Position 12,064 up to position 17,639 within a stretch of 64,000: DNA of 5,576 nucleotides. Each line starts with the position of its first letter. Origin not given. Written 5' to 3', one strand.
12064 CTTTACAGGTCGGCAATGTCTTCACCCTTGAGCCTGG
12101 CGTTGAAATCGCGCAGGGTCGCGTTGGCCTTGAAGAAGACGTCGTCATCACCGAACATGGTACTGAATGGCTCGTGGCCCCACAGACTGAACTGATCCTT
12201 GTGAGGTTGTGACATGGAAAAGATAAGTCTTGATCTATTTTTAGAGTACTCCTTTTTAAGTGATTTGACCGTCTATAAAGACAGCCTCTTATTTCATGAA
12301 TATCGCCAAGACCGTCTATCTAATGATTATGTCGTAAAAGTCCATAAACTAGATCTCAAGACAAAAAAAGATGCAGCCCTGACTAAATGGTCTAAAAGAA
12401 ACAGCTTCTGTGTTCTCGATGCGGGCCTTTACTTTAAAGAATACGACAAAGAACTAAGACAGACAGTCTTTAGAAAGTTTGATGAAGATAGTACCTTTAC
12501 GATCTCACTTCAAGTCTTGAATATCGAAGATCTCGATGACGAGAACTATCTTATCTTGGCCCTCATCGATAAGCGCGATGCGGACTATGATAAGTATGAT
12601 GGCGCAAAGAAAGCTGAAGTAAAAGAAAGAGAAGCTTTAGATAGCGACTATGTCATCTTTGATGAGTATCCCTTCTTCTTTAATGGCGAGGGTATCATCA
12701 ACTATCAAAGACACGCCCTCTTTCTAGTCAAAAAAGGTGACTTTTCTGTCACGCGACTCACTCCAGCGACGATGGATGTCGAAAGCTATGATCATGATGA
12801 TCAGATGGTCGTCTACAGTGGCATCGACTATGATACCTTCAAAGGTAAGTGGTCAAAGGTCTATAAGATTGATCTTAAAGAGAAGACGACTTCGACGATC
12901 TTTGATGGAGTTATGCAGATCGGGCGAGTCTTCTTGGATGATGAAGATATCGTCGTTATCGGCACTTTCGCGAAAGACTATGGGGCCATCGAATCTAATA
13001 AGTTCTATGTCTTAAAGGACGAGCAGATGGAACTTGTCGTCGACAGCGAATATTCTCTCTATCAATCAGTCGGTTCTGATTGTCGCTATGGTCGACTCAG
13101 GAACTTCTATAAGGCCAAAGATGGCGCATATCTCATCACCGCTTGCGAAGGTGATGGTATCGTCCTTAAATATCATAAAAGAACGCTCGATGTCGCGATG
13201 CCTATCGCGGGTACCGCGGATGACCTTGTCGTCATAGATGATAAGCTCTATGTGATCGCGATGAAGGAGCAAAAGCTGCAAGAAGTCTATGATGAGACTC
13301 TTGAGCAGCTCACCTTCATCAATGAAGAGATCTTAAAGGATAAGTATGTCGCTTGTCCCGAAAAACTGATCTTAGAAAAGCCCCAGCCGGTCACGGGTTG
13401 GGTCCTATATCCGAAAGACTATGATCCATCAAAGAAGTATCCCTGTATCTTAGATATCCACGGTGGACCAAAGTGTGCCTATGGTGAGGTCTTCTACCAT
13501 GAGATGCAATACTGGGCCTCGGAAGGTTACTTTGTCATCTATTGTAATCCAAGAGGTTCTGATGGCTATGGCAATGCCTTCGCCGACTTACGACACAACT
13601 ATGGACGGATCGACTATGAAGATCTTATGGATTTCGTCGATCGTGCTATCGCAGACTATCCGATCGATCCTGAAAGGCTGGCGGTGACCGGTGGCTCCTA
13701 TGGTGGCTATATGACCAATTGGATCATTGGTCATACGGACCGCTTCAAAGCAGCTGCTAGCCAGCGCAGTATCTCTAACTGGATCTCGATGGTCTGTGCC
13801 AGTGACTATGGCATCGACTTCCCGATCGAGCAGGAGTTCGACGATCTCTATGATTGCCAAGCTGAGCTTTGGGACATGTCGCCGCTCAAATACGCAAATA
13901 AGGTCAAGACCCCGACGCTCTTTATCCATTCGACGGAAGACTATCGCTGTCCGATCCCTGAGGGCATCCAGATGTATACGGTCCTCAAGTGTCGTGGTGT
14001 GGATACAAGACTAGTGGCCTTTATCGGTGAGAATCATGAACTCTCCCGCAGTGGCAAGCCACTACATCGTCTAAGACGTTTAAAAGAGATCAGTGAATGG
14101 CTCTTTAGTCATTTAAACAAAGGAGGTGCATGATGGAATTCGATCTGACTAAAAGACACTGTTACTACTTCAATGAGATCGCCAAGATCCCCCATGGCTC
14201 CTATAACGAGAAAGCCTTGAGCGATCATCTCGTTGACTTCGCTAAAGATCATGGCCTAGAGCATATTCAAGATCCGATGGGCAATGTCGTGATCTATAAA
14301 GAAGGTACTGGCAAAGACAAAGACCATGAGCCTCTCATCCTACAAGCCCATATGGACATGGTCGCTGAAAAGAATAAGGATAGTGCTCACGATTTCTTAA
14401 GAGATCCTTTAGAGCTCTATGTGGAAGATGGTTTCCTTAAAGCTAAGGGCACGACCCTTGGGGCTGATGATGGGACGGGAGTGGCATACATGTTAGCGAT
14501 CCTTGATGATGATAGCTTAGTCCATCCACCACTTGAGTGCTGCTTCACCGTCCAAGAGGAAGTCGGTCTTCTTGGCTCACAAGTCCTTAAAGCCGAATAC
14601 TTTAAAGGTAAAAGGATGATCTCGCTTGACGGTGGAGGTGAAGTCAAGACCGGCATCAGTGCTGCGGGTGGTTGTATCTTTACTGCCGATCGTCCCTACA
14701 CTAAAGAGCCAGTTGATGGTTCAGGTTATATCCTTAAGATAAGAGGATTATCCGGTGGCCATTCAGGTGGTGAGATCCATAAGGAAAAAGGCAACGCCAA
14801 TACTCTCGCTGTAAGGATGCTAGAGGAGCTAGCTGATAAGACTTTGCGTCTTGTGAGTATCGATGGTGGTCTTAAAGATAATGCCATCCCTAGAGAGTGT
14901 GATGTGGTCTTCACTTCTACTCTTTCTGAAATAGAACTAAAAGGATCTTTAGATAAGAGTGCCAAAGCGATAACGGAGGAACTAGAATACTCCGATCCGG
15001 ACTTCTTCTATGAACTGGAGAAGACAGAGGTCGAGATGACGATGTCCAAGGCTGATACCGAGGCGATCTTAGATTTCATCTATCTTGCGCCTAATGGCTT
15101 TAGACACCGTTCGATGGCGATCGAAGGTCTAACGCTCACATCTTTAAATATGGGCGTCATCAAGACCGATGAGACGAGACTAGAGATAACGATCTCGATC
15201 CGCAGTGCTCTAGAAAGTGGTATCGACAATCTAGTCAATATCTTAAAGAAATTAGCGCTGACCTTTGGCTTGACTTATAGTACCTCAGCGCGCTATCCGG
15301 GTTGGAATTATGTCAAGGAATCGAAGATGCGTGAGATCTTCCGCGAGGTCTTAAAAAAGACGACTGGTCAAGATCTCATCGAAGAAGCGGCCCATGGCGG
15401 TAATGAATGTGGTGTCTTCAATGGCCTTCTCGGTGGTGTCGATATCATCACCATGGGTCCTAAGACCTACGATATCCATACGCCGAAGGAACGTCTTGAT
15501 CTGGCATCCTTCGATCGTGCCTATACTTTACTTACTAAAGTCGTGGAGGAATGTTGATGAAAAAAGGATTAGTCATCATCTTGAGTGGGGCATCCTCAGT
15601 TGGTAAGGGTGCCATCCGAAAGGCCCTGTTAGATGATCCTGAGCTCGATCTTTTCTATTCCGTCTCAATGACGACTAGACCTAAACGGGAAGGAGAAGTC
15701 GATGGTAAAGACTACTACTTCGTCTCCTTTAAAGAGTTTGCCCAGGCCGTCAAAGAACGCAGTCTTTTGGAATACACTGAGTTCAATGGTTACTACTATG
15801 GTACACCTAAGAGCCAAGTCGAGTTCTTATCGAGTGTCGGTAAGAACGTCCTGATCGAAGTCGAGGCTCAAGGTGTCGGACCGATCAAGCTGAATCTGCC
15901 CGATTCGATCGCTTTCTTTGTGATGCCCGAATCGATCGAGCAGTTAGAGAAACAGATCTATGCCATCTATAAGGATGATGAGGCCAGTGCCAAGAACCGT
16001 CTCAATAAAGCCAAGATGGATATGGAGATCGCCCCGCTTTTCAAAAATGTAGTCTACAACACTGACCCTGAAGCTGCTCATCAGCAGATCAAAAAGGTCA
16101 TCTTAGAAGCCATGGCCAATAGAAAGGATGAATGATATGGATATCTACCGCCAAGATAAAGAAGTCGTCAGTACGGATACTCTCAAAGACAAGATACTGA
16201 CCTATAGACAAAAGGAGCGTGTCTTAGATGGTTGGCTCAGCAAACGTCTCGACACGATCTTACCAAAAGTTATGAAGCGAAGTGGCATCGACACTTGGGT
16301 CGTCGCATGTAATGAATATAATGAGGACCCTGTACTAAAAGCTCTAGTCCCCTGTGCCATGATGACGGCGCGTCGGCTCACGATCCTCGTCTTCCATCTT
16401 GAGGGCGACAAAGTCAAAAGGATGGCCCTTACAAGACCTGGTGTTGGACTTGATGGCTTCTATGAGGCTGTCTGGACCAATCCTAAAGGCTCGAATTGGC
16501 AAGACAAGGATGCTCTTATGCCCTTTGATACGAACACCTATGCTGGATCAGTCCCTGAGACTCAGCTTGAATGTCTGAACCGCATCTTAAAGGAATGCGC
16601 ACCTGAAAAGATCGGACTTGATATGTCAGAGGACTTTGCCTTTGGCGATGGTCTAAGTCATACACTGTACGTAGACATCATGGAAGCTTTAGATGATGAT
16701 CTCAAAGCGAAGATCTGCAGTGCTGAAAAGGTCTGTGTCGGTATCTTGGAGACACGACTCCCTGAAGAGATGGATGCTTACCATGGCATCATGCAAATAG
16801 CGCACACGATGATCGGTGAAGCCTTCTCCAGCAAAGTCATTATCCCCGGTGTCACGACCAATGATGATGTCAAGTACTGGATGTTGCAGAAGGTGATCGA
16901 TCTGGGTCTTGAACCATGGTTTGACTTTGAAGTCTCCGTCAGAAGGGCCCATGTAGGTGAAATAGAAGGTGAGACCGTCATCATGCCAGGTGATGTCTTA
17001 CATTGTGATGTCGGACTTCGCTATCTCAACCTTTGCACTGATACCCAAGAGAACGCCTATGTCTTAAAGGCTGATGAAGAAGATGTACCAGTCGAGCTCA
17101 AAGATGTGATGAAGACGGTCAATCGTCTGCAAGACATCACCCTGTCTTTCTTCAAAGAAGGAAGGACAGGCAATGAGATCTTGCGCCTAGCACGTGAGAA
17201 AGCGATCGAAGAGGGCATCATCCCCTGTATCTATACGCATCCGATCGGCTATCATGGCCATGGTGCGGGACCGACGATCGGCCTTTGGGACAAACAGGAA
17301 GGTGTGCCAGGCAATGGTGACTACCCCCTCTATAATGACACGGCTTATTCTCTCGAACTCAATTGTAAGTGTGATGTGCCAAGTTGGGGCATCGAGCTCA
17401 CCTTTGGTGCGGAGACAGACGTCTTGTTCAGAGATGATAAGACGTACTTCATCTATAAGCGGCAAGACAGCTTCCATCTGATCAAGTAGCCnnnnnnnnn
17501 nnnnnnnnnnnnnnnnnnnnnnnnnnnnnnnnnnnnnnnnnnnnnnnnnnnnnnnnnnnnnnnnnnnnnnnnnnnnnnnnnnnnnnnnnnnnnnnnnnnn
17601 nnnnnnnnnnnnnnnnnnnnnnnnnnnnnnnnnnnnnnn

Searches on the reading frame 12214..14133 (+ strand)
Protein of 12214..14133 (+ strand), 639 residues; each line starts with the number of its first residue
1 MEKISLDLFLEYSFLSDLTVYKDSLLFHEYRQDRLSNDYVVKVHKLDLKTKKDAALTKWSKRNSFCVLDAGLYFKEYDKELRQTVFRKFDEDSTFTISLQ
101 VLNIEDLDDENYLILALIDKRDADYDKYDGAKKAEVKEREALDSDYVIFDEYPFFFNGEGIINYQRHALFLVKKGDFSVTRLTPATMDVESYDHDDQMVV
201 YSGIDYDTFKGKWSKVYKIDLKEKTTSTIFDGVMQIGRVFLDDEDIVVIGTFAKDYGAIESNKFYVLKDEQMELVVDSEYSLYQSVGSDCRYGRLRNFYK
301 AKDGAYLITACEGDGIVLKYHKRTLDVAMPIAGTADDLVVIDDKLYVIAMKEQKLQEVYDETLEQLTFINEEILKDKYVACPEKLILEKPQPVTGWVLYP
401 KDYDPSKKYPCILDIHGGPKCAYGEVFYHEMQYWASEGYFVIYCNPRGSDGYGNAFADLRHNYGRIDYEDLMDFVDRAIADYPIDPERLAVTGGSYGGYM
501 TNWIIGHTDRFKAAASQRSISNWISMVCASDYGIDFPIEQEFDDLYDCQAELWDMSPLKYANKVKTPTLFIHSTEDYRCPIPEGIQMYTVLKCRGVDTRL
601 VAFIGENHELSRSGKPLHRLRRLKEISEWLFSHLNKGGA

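Call 55: search_protein_families(library=pfam, proteins=[window:12214-14133:+], max_evalue=0.00001)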
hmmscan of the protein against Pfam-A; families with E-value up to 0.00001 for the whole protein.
window:12214-14133:+ (639 aa): 4 families
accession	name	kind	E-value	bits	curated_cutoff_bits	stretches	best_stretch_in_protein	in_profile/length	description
PF00326.27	Peptidase_S9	-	1.2e-50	172.4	22.6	1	427-636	3-212/213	Prolyl oligopeptidase family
PF02129.25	Peptidase_S15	-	3e-07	30.9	23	0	424-525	36-134/262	X-Pro dipeptidyl-peptidase (S15 family)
PF05448.18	AXE1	-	8.1e-07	28.5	21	0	391-513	67-202/321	Acetyl xylan esterase (AXE1)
PF20434.5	BD-FAE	-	3.5e-06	27.1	26.8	0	406-502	10-104/215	BD-FAE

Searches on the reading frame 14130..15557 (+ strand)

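Call 55: search_protein_families(library=pfam, proteins=[window:14130-15557:+], max_evalue=0.00001)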
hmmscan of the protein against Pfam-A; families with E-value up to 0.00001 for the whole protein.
window:14130-15557:+ (475 aa): 3 families
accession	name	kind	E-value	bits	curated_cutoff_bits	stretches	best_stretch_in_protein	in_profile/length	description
PF01546.33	Peptidase_M20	-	4.5e-14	53.3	24.6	1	70-473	1-205/206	Peptidase family M20/M25/M40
PF07687.19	M20_dimer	-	1.5e-08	34.9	21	1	204-269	3-86/107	Peptidase dimerisation domain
PF05343.19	Peptidase_M42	-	3.3e-07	30.1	23.2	0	112-167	133-189/292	M42 glutamyl aminopeptidase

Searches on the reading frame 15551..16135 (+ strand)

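Call 55: search_protein_families(library=pfam, proteins=[window:15551-16135:+], max_evalue=0.00001)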
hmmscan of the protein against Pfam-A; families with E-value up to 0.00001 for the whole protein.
window:15551-16135:+ (194 aa): 1 family
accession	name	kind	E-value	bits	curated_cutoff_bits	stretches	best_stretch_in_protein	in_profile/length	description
PF00625.27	Guanylate_kin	-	6.8e-39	133.9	25.2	1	8-185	4-180/182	Guanylate kinase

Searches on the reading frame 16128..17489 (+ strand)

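Call 55: search_protein_families(library=pfam, proteins=[window:16128-17489:+], max_evalue=0.00001)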
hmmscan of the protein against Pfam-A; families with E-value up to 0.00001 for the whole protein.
window:16128-17489:+ (453 aa): 1 family
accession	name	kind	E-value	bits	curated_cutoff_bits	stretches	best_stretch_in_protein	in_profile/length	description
PF00557.29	Peptidase_M24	-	1.8e-11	44.7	23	1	222-385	3-169/208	Metallopeptidase family M24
